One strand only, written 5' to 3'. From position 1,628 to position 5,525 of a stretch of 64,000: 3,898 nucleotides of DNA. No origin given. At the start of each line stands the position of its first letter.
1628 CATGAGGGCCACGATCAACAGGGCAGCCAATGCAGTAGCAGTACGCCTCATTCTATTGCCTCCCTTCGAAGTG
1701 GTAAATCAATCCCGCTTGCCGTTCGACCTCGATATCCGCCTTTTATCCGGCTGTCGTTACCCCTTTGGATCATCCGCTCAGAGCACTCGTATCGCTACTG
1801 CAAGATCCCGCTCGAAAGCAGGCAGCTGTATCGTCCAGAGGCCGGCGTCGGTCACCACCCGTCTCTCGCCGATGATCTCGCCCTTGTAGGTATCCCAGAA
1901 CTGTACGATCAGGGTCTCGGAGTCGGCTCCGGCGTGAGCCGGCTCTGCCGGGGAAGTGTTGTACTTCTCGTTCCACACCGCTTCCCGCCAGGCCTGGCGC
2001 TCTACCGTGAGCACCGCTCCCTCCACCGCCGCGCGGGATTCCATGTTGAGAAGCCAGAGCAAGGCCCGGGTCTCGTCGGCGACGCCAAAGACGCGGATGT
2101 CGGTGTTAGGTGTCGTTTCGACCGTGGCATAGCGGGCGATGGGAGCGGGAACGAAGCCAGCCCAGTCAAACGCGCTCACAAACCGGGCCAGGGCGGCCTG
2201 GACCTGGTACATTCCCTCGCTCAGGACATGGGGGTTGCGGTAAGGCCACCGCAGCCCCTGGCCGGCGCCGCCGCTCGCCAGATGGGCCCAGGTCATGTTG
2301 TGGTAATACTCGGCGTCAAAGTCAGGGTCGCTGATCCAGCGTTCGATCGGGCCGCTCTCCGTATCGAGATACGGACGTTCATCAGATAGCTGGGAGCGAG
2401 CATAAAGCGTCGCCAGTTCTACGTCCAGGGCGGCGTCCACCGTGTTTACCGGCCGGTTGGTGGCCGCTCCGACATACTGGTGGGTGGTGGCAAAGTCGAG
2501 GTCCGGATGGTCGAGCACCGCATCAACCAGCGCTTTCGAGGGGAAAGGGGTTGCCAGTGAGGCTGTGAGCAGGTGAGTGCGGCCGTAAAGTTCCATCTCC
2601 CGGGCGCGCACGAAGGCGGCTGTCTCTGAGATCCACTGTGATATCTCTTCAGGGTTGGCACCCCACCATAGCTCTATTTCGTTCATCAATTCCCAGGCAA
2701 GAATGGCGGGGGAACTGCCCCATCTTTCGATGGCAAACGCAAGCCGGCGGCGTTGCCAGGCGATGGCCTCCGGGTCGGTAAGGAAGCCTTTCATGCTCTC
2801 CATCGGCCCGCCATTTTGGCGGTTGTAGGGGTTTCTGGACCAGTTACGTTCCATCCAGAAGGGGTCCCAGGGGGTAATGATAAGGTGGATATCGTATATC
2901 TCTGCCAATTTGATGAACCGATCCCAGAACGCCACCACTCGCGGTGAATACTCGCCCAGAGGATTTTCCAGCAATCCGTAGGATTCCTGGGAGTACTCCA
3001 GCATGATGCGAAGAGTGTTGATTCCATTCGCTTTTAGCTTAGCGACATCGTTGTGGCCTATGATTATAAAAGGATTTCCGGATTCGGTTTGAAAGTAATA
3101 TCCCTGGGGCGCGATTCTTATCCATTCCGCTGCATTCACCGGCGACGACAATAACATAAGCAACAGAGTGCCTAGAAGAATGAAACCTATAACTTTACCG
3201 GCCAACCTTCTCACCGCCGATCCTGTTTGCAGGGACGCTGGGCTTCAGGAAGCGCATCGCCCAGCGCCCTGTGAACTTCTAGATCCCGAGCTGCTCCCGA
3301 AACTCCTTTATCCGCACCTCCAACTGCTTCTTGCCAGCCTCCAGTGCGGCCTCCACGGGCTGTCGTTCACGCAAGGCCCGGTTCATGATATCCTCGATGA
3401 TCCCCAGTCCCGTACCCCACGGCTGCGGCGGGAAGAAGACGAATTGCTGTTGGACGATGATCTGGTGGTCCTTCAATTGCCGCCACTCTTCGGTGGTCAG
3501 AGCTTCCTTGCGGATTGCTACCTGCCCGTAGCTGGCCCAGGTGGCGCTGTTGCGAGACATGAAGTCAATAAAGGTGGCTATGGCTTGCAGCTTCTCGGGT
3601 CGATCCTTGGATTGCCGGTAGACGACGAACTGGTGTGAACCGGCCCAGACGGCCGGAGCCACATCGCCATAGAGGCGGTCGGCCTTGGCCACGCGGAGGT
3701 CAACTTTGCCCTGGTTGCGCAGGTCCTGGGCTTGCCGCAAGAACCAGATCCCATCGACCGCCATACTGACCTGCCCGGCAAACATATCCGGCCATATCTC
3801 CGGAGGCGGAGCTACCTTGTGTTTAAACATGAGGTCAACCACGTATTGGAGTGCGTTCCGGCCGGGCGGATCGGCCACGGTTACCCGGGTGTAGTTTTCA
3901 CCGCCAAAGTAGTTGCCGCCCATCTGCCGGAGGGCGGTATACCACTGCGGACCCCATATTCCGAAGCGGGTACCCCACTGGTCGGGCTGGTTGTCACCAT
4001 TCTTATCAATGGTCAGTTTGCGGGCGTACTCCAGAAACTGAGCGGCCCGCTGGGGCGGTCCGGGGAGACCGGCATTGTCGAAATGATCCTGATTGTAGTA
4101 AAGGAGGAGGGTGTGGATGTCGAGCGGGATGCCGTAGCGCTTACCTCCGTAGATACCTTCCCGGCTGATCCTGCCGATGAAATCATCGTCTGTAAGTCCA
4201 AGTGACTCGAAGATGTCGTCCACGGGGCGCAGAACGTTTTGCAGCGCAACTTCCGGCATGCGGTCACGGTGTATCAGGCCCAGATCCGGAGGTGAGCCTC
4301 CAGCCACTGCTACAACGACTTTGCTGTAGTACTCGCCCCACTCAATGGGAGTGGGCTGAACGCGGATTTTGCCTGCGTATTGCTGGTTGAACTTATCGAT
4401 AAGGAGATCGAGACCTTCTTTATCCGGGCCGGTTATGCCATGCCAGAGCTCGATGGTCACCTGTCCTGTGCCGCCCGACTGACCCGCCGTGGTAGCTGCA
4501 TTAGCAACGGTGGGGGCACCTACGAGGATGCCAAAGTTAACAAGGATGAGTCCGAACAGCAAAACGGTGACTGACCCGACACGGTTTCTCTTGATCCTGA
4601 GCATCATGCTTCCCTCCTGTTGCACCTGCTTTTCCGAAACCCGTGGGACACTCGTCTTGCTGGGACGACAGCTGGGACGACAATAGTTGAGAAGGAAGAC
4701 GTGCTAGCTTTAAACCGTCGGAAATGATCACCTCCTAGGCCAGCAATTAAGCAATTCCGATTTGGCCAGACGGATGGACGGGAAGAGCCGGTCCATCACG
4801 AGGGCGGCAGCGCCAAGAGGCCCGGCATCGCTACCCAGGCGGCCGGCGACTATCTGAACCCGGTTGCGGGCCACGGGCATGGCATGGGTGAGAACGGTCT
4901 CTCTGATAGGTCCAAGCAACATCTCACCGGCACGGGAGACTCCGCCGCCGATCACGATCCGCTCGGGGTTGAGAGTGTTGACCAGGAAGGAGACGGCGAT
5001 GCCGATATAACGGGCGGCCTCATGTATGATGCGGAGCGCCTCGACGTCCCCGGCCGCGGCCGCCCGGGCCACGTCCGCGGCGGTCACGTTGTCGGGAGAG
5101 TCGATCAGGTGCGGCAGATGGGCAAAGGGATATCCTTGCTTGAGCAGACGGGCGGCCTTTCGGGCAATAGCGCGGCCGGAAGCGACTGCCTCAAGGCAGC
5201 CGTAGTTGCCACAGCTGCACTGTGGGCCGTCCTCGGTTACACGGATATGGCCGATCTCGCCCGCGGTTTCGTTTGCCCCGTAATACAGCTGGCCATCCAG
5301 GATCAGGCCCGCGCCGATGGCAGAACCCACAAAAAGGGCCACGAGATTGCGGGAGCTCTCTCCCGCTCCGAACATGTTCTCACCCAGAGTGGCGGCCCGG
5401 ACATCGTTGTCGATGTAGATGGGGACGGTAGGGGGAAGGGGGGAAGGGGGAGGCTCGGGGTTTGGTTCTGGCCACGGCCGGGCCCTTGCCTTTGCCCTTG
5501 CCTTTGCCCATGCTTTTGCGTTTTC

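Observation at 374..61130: Eight CUT1-type solute-binding protein genes but no ABC permease or ATPase gene in 64 kb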

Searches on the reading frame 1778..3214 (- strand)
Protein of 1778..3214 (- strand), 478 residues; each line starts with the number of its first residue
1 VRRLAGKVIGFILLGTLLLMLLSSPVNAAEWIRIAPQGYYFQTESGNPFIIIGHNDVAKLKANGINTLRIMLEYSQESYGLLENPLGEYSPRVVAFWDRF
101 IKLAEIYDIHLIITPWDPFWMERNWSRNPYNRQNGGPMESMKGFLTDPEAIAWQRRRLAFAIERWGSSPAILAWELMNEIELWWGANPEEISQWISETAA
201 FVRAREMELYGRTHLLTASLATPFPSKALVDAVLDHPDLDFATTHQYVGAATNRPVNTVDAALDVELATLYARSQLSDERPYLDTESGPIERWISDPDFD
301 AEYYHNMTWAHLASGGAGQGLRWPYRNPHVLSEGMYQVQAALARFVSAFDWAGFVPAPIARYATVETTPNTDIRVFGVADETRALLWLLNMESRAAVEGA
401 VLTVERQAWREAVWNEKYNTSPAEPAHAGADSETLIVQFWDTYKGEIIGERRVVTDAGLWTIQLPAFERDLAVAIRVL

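Call 5: search_protein_families(library=pfam, proteins=[window:1778-3214:-], max_evalue=0.01)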
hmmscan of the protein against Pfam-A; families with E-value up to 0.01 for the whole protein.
window:1778-3214:- (478 aa): 0 families
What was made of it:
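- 1778..3214 (-): Secreted GH5-like protein lying between SBP2 and SBP1. No Pfam hit here (call 5).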

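Call 43: search_protein_families(library=pfam, proteins=[window:1778-3214:-], max_evalue=1)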
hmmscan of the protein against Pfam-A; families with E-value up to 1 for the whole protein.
window:1778-3214:- (478 aa): 1 family
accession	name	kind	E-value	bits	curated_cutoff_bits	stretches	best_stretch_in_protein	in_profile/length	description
PF15631.11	Imm-NTF2-2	-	0.15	12.7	26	0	264-293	7-35/68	NTF2 fold immunity protein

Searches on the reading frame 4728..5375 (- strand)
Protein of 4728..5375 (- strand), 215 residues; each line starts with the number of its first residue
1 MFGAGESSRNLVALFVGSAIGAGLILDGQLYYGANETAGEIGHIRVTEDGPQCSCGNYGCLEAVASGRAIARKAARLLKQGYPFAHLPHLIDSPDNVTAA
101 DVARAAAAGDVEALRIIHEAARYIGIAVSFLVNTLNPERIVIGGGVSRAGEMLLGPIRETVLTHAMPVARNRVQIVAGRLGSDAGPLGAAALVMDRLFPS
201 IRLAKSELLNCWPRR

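Call 5: search_protein_families(library=pfam, proteins=[window:4728-5375:-], max_evalue=0.01)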
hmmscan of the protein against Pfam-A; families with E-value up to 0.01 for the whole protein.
window:4728-5375:- (215 aa): 1 family
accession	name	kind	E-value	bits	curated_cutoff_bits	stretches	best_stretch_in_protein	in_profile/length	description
PF00480.26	ROK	-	1e-43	150.4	22.9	1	2-195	116-293/294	ROK family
